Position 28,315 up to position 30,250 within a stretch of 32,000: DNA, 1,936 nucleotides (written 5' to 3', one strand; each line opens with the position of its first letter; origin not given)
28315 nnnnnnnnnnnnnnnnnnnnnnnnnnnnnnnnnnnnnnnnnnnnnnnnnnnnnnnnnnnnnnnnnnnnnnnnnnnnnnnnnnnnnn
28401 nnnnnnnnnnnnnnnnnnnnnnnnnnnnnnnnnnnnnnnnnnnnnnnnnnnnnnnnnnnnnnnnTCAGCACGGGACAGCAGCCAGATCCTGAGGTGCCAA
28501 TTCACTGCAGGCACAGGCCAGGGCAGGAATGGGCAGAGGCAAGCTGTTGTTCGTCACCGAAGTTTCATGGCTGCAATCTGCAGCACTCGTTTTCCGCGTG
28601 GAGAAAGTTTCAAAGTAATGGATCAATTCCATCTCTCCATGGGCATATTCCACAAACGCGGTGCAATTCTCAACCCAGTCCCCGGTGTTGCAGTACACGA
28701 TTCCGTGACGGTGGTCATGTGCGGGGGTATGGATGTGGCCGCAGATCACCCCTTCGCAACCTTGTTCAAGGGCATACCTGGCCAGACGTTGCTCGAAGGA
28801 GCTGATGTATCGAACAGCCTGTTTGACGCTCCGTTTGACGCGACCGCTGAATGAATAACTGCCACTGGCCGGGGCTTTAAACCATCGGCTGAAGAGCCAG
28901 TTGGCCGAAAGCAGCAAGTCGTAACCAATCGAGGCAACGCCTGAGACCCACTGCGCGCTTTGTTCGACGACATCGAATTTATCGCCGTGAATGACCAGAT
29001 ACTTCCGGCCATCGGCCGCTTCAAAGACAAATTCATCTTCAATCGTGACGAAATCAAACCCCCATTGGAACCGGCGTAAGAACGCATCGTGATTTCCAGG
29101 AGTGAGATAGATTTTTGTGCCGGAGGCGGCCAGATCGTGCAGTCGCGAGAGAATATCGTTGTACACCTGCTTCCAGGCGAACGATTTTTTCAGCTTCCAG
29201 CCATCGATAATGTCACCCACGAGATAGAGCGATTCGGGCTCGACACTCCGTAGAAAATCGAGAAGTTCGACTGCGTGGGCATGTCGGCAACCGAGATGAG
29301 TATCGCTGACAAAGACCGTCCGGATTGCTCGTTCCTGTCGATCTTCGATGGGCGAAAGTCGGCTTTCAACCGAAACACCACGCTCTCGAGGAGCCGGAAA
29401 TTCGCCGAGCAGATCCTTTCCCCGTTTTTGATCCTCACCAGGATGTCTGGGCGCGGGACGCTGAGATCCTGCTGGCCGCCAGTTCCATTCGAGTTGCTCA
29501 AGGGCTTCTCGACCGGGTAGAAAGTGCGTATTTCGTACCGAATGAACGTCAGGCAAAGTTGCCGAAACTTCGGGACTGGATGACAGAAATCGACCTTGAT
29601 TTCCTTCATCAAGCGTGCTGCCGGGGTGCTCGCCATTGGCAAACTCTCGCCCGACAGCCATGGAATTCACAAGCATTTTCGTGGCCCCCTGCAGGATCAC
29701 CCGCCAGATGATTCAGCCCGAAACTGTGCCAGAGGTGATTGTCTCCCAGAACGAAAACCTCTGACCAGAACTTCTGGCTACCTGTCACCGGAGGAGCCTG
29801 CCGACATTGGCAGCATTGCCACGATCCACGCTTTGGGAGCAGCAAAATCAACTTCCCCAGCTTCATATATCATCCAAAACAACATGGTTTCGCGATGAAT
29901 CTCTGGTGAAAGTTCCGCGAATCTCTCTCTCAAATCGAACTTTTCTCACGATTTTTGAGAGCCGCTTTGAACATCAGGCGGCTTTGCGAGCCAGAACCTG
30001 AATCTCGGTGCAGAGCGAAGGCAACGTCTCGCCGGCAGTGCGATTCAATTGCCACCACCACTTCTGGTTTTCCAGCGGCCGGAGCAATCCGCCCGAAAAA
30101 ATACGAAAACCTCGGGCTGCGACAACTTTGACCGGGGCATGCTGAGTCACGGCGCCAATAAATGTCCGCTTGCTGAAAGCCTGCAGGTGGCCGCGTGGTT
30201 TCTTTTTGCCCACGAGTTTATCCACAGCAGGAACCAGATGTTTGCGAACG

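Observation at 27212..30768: Methyltransferase / PlcP-type phosphoesterase / BtaA-like cluster: candidate one-locus phospholipid-to-betaine-lipid remodelling module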

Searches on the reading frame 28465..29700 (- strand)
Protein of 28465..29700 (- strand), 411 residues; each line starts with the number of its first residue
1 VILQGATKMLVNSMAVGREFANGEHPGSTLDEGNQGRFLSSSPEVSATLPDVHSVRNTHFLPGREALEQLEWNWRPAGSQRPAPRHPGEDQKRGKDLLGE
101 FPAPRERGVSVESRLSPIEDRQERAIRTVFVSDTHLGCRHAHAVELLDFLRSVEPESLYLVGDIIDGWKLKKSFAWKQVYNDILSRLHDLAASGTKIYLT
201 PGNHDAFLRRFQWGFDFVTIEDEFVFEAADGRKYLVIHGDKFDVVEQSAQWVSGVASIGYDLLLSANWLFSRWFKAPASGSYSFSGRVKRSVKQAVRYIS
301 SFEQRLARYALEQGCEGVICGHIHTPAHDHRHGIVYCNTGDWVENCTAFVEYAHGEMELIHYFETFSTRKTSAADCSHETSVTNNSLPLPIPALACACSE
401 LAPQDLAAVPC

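Call 3: search_protein_families(library=pfam, proteins=[window:28465-29700:-], max_evalue=0.01)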
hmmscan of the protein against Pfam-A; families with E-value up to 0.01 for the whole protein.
window:28465-29700:- (411 aa): 2 families
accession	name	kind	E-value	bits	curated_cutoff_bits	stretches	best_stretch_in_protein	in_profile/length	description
PF00149.33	Metallophos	-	6.3e-13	50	21.5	1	127-326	2-191/191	Calcineurin-like phosphoesterase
PF12850.12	Metallophos_2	-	3.8e-10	40.4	27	1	128-248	3-100/154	Calcineurin-like phosphoesterase superfamily domain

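Call 4: search_protein_families(library=ncbifam, proteins=[window:28465-29700:-], max_evalue=0.01)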
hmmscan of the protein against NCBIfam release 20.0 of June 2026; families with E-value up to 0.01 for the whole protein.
window:28465-29700:- (411 aa): 7 families
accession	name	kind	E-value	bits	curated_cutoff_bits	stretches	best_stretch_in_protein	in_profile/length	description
NF003743.0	PRK05340.1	equivalog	2.6e-16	59.5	134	1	127-360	3-237/242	UDP-2,3-diacylglucosamine diphosphatase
TIGR01854.1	lipid_A_lpxH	equivalog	3.4e-11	42.9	190.35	1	128-345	1-220/231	UDP-2,3-diacylglucosamine diphosphatase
TIGR00040.1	yfcE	subfamily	9.1e-07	29.1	56.25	1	128-264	3-111/158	YfcE family phosphodiesterase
NF003118.0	PRK04036.1-3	equivalog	4.2e-06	26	445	1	118-206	218-320/481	DNA-directed DNA polymerase II small subunit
NF006988.0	PRK09453.1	equivalog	0.0017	18.2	117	0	127-247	2-113/183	phosphodiesterase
TIGR04123.1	P_estr_lig_assc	hypoth_equivalog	0.0024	17.3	150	0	146-210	56-113/207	ligase-associated DNA damage response endonuclease PdeM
TIGR00619.1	sbcd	subfamily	0.0066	16.3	77.65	0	145-206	30-87/252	exonuclease subunit SbcD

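Call 8: find_homologous_proteins(query=window:28465-29700:-)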
Query window:28465-29700:- (411 aa): 6183 proteins with E <= 0.001 among 8000 candidates; the best 120 are listed.
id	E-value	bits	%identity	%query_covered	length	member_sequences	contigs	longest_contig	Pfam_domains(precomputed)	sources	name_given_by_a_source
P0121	3.1e-278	940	100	98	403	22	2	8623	PF12850.13,PF00149.34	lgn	-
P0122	2.2e-175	602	73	92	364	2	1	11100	PF12850.13,PF00149.34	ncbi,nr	ncbi:MAG: UDP-2,3-diacylglucosamine diphosphatase [Planctomyces sp.]|nr:UDP-2,3-diacylglucosamine di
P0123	4.0e-109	383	64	61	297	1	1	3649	PF12850.13,PF00149.34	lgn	-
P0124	4.6e-108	380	65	59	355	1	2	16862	PF12850.13,PF00149.34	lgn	-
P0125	5.4e-106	373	64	58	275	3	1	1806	PF12850.13,PF00149.34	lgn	-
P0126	6.3e-105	370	64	59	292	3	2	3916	PF12850.13,PF00149.34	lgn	-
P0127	1.2e-104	369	58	70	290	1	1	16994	PF12850.13,PF00149.34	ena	-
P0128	2.3e-104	368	62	61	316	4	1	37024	PF12850.13,PF00149.34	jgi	jgi:UDP-2,3-diacylglucosamine pyrophosphatase LpxH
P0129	2.7e-104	367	56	72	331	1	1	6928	PF12850.13,PF00149.34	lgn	-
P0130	6.0e-104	366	59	66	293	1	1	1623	PF12850.13,PF00149.34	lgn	-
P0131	3.0e-103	364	61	62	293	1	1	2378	PF12850.13,PF00149.34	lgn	-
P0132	9.9e-103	362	59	66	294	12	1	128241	PF12850.13,PF00149.34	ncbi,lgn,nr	ncbi:MAG: UDP-2,3-diacylglucosamine diphosphatase [Planctomycetaceae bacterium]|nr:UDP-2,3-diacylglu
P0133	1.7e-102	362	63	61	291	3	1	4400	PF12850.13,PF00149.34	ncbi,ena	-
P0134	2.1e-102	361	62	62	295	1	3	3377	PF12850.13,PF00149.34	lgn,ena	-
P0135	2.5e-102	361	57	69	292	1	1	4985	PF12850.13,PF00149.34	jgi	jgi:UDP-2,3-diacylglucosamine pyrophosphatase LpxH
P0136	5.1e-102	360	63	61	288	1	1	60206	PF12850.13,PF00149.34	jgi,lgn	jgi:UDP-2,3-diacylglucosamine pyrophosphatase LpxH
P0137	5.5e-102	360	60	60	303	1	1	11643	PF12850.13,PF00149.34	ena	-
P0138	7.1e-101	356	59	61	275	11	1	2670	PF12850.13,PF00149.34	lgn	-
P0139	7.9e-101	356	61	60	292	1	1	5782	PF12850.13,PF00149.34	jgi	jgi:UDP-2,3-diacylglucosamine pyrophosphatase LpxH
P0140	9.3e-101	356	62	56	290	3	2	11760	PF12850.13,PF00149.34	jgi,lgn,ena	-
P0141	1.7e-100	355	65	58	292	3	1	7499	PF12850.13,PF00149.34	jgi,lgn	-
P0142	3.0e-100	354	60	61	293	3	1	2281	PF12850.13,PF00149.34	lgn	-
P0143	4.0e-100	354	62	59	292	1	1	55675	PF12850.13,PF00149.34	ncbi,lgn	-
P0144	4.8e-100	353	64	58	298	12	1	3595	PF12850.13,PF00149.34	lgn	-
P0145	1.0e-99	352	56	70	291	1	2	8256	PF12850.13,PF00149.34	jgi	jgi:UDP-2,3-diacylglucosamine pyrophosphatase LpxH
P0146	2.0e-99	351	57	69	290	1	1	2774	PF12850.13,PF00149.34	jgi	jgi:UDP-2,3-diacylglucosamine pyrophosphatase LpxH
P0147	3.8e-99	351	62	61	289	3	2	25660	PF12850.13,PF00149.34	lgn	-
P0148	6.1e-99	350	58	66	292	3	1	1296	PF12850.13,PF00149.34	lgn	-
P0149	1.1e-98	349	59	65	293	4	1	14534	PF12850.13,PF00149.34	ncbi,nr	ncbi:MAG: UDP-2,3-diacylglucosamine diphosphatase [Planctomycetaceae bacterium]|nr:UDP-2,3-diacylglu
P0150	1.1e-98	349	63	59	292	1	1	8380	PF12850.13,PF00149.34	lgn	-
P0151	1.2e-97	346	62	57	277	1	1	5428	PF12850.13,PF00149.34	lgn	-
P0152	1.4e-97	345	61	60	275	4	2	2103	PF12850.13,PF00149.34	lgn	-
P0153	4.6e-97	344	61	57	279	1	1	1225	PF12850.13,PF00149.34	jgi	jgi:UDP-2,3-diacylglucosamine pyrophosphatase LpxH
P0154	6.0e-97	343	57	67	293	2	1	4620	PF12850.13,PF00149.34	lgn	-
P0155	7.8e-96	340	56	65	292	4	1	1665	PF12850.13,PF00149.34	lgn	-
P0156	8.7e-95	336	61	58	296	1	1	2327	PF12850.13,PF00149.34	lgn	-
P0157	2.5e-94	335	54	71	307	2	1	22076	PF12850.13,PF00149.34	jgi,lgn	jgi:UDP-2,3-diacylglucosamine pyrophosphatase LpxH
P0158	7.5e-91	323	57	60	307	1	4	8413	PF12850.13,PF00149.34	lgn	-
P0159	1.5e-90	322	52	68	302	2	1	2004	PF12850.13,PF00149.34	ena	-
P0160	4.5e-89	317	57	58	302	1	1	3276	PF12850.13,PF00149.34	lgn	-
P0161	8.2e-89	316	56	58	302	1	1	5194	PF12850.13,PF00149.34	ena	-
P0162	1.0e-88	316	56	58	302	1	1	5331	PF12850.13,PF00149.34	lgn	-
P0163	1.8e-88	315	56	58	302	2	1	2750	PF12850.13,PF00149.34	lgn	-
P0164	1.2e-87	313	52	68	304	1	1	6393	PF12850.13,PF00149.34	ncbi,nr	ncbi:MAG: UDP-2,3-diacylglucosamine diphosphatase [Planctomycetaceae bacterium]|nr:UDP-2,3-diacylglu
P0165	1.4e-87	312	53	61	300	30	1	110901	PF12850.13,PF00149.34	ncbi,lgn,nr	ncbi:MAG: UDP-2,3-diacylglucosamine diphosphatase [bacterium]|nr:UDP-2,3-diacylglucosamine diphospha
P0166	2.3e-87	312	50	68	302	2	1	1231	PF12850.13,PF00149.34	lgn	-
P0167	6.3e-87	310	56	58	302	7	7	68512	PF12850.13,PF00149.34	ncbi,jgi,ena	-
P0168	6.6e-87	310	55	59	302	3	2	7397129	PF12850.13,PF00149.34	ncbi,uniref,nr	ncbi:UDP-2,3-diacylglucosamine diphosphatase [Gimesia aquarii]|uniref:UDP-2,3-diacylglucosamine hydr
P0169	3.0e-86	308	51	67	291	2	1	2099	PF12850.13,PF00149.34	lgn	-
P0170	3.4e-86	308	57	60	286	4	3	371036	PF12850.13,PF00149.34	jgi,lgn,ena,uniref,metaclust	uniref:UDP-2,3-diacylglucosamine diphosphatase n=1 Tax=Schlesneria paludicola TaxID=360056 RepID=A0A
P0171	1.8e-85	305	49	66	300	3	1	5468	PF12850.13,PF00149.34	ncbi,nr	ncbi:MAG: UDP-2,3-diacylglucosamine diphosphatase [Planctomycetaceae bacterium]|nr:UDP-2,3-diacylglu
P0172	1.9e-85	305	54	60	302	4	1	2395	PF12850.13,PF00149.34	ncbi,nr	ncbi:MAG: UDP-2,3-diacylglucosamine diphosphatase [Planctomycetaceae bacterium]|nr:UDP-2,3-diacylglu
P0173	8.9e-85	303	53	59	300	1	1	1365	PF12850.13,PF00149.34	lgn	-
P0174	1.5e-84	302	48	66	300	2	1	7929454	PF12850.13,PF00149.34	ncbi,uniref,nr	ncbi:UDP-2,3-diacylglucosamine diphosphatase [Gimesia algae]|uniref:UDP-2,3-diacylglucosamine hydrol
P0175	4.0e-84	301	53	58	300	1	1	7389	PF12850.13,PF00149.34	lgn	-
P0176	4.8e-84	301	51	60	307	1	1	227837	PF12850.13,PF00149.34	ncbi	ncbi:MAG: UDP-2,3-diacylglucosamine diphosphatase [Planctomycetaceae bacterium]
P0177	1.2e-83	300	53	58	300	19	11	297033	PF12850.13,PF00149.34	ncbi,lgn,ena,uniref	ncbi:UDP-2,3-diacylglucosamine diphosphatase [Gimesia maris]|uniref:UDP-2,3-diacylglucosamine diphos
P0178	1.2e-83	299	53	58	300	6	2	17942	PF12850.13,PF00149.34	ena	-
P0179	3.0e-83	298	55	59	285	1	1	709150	PF12850.13,PF00149.34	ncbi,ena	-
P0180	4.2e-83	298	54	60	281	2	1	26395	PF12850.13,PF00149.34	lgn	-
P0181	5.2e-83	297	55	58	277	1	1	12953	PF12850.13,PF00149.34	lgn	-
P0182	8.5e-83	297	54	58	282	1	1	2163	PF12850.13,PF00149.34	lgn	-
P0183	1.2e-82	296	54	58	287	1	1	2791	PF12850.13,PF00149.34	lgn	-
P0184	1.4e-82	296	55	59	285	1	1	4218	PF12850.13,PF00149.34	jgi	jgi:UDP-2,3-diacylglucosamine pyrophosphatase LpxH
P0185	2.9e-82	295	56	57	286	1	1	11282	PF12850.13,PF00149.34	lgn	-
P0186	3.9e-82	294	52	65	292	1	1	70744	PF12850.13,PF00149.34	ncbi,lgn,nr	ncbi:MAG: UDP-2,3-diacylglucosamine diphosphatase [Planctomycetes bacterium]|nr:UDP-2,3-diacylglucos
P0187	5.1e-82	294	52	60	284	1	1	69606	PF12850.13,PF00149.34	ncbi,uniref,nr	ncbi:UDP-2,3-diacylglucosamine hydrolase [Posidoniimonas polymericola]|uniref:UDP-2,3-diacylglucosam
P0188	5.8e-82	294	52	60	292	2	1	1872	PF12850.13,PF00149.34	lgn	-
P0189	7.6e-82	294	53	59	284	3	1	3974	PF12850.13,PF00149.34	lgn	-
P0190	1.4e-81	293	51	60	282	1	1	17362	PF12850.13,PF00149.34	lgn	-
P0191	2.4e-81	292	51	63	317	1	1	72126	PF12850.13,PF00149.34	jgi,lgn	-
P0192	4.9e-81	291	54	57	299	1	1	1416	PF12850.13,PF00149.34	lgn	-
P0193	1.4e-80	289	53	59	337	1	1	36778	PF12850.13,PF00149.34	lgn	-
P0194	1.6e-80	289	52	59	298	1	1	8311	PF12850.13,PF00149.34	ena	-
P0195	1.6e-80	289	53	58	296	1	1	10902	PF12850.13,PF00149.34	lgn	-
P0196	1.9e-80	289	47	76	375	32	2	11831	PF12850.13,PF00149.34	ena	-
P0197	3.9e-80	288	50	59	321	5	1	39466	PF12850.13,PF00149.34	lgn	-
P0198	4.1e-80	288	52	58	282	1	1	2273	PF12850.13,PF00149.34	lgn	-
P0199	4.2e-80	288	55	57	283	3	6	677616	PF12850.13,PF00149.34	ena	-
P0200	4.4e-80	288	51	62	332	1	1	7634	PF12850.13,PF00149.34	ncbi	ncbi:MAG: UDP-2,3-diacylglucosamine diphosphatase [Planctomycetota bacterium]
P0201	5.3e-80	287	49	68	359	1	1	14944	PF12850.13,PF00149.34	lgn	-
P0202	6.2e-80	287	52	59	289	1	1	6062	PF12850.13,PF00149.34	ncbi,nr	ncbi:MAG: UDP-2,3-diacylglucosamine diphosphatase [Pirellulales bacterium]|nr:UDP-2,3-diacylglucosam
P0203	6.3e-80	287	51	58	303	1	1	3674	PF12850.13,PF00149.34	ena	-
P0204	7.1e-80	287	50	62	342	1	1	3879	PF12850.13,PF00149.34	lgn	-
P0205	7.7e-80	287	52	59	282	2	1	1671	PF12850.13,PF00149.34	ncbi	-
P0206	9.7e-80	287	54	58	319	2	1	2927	PF12850.13,PF00149.34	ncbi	ncbi:MAG: UDP-2,3-diacylglucosamine diphosphatase [Planctomycetota bacterium]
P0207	1.3e-79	286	48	67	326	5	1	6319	PF12850.13,PF00149.34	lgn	-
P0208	1.5e-79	286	52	58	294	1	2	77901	PF12850.13,PF00149.34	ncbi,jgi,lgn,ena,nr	ncbi:MAG: UDP-2,3-diacylglucosamine diphosphatase [Pirellulaceae bacterium]|nr:UDP-2,3-diacylglucosa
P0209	1.5e-79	286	54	58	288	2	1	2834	PF12850.13,PF00149.34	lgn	-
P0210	2.5e-79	285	54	58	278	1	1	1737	PF12850.13,PF00149.34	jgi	jgi:UDP-2,3-diacylglucosamine pyrophosphatase LpxH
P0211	2.7e-79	285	50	61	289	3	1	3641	PF12850.13,PF00149.34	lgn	-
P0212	3.9e-79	285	50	63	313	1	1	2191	PF12850.13,PF00149.34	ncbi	-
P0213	6.5e-79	284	54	58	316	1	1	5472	PF12850.13,PF00149.34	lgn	-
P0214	6.8e-79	284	53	58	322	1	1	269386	PF12850.13,PF00149.34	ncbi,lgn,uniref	ncbi:UDP-2,3-diacylglucosamine diphosphatase [Botrimarina sp.]|uniref:UDP-2,3-diacylglucosamine diph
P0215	7.3e-79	284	49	63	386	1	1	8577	PF12850.13,PF00149.34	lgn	-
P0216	1.2e-78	283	54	58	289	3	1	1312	PF12850.13,PF00149.34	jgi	-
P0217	1.3e-78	283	53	58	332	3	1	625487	PF12850.13,PF00149.34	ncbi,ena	-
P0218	1.6e-78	283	51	60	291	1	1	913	PF12850.13,PF00149.34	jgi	jgi:UDP-2,3-diacylglucosamine pyrophosphatase LpxH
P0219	1.9e-78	282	52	58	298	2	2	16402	PF12850.13,PF00149.34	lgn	-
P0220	1.9e-78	282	50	58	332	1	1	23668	PF12850.13,PF00149.34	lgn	-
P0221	2.1e-78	282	51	59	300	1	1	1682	PF12850.13,PF00149.34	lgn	-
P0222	3.2e-78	282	54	57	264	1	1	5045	PF12850.13,PF00149.34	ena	-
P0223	3.2e-78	282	52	59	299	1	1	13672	PF12850.13,PF00149.34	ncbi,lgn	-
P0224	4.6e-78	281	48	64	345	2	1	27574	PF12850.13,PF00149.34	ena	-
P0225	4.6e-78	281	54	58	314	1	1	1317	PF12850.13,PF00149.34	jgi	jgi:UDP-2,3-diacylglucosamine pyrophosphatase LpxH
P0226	4.9e-78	281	51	59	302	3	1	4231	PF12850.13,PF00149.34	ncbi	-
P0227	5.2e-78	281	45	70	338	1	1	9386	PF12850.13,PF00149.34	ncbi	ncbi:MAG: UDP-2,3-diacylglucosamine diphosphatase [Planctomycetota bacterium]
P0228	5.8e-78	281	54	59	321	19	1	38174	PF12850.13,PF00149.34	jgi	jgi:UDP-2,3-diacylglucosamine pyrophosphatase LpxH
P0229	6.8e-78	281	53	58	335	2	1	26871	PF12850.13,PF00149.34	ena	-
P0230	7.2e-78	280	51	60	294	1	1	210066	PF12850.13,PF00149.34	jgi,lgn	-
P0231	7.5e-78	280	54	58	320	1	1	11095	PF12850.13,PF00149.34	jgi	jgi:UDP-2,3-diacylglucosamine pyrophosphatase LpxH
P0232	7.7e-78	280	47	65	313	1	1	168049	PF12850.13,PF00149.34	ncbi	-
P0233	8.3e-78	280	52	61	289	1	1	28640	PF12850.13,PF00149.34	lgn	-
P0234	8.4e-78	280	48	64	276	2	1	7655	PF12850.13,PF00149.34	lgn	-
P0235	8.8e-78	280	53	58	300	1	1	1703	PF12850.13,PF00149.34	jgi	jgi:UDP-2,3-diacylglucosamine pyrophosphatase LpxH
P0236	1.0e-77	280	52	57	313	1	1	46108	PF12850.13,PF00149.34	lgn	-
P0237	1.0e-77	280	48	67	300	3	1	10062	PF12850.13,PF00149.34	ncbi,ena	-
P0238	1.0e-77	280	52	61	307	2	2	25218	PF12850.13,PF00149.34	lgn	-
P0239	1.2e-77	280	53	57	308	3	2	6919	PF12850.13,PF00149.34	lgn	-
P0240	1.3e-77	280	54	58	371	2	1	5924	PF12850.13,PF00149.34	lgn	-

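Call 50: find_encoding_contigs(protein=P0122, flank=8000, max_places=2)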
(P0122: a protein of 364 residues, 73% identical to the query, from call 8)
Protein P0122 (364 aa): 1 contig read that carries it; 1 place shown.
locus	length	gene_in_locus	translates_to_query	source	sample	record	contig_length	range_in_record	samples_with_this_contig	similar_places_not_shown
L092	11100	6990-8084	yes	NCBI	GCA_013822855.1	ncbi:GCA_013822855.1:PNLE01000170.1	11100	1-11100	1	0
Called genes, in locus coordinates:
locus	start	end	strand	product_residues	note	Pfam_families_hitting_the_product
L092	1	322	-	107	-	PF00224:PK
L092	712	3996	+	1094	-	PF05227:CHASE3, PF00989:PAS, PF13426:PAS_9, PF13188:PAS_8, PF13426:PAS_9, PF00989:PAS, PF08448:PAS_4, PF08447:PAS_3, +5 more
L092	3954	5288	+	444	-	PF01694:Rhomboid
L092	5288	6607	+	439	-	PF00144:Beta-lactamase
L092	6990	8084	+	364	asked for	PF00149:Metallophos, PF12850:Metallophos_2 (faint)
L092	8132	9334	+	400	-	PF11899:DUF3419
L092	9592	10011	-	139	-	-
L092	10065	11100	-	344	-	PF00432:Prenyltrans (faint), PF13243:SQHop_cyclase_C (faint)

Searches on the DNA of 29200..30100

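Call 49: search_rna_families(source=window, start=29200, end=30100, threshold=evalue, max_evalue=1)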
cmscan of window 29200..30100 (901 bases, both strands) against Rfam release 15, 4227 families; matches with E-value up to 1: 0.
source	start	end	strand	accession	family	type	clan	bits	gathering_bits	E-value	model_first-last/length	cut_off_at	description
